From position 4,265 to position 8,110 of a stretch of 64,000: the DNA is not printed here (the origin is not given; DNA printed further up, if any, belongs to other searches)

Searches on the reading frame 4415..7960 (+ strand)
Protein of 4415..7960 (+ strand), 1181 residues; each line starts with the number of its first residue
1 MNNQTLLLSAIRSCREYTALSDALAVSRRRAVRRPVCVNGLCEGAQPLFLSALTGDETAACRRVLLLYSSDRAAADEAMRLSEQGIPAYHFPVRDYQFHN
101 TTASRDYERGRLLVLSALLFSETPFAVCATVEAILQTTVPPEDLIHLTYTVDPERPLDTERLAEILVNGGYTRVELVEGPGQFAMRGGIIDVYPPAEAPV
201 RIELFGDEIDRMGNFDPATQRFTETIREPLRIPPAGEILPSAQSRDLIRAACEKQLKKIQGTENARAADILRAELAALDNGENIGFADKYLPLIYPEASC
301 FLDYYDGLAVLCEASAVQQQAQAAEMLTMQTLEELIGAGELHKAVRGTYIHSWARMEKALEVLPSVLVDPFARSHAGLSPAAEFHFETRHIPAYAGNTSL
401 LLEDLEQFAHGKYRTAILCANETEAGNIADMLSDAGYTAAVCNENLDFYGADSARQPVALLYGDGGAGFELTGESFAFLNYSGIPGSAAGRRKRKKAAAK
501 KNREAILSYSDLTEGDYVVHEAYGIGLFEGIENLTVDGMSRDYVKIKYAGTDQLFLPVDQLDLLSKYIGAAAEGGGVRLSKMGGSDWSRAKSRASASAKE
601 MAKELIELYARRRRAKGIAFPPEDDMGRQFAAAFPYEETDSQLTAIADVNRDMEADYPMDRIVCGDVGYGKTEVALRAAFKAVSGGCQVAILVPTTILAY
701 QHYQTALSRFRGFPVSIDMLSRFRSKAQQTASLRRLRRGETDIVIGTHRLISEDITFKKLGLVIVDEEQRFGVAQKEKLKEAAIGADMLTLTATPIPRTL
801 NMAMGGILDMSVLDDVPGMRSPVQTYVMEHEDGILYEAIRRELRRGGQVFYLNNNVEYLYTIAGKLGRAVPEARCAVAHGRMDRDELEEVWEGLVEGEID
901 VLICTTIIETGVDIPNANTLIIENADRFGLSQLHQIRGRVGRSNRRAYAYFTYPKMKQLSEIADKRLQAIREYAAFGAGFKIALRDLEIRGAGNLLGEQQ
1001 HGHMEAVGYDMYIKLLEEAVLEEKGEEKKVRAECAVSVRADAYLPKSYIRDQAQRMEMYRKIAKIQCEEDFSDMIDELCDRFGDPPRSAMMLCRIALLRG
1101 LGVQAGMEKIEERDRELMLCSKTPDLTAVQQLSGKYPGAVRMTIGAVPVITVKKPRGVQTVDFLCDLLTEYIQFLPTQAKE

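Call 49: search_protein_families(library=pfam, proteins=[window:4415-7960:+], max_evalue=0.00001)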
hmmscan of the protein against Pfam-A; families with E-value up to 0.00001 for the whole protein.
window:4415-7960:+ (1181 aa): 5 families
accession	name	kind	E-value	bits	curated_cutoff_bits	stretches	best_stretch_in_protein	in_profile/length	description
PF03461.20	TRCF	-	2.6e-23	82.6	25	1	1039-1119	2-82/95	TRCF domain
PF00270.35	DEAD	-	2.1e-22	80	26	1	659-801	15-165/167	DEAD/DEAH box helicase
PF02559.22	CarD_TRCF_RID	-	1.2e-21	76.9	23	1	512-568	1-57/57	CarD-like/TRCF RID domain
PF00271.37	Helicase_C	-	9.4e-21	74.6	23.5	1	837-943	4-109/110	Helicase conserved C-terminal domain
PF17757.6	UvrB_inter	-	9.9e-20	70.9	22.9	1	155-235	7-88/91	UvrB interaction domain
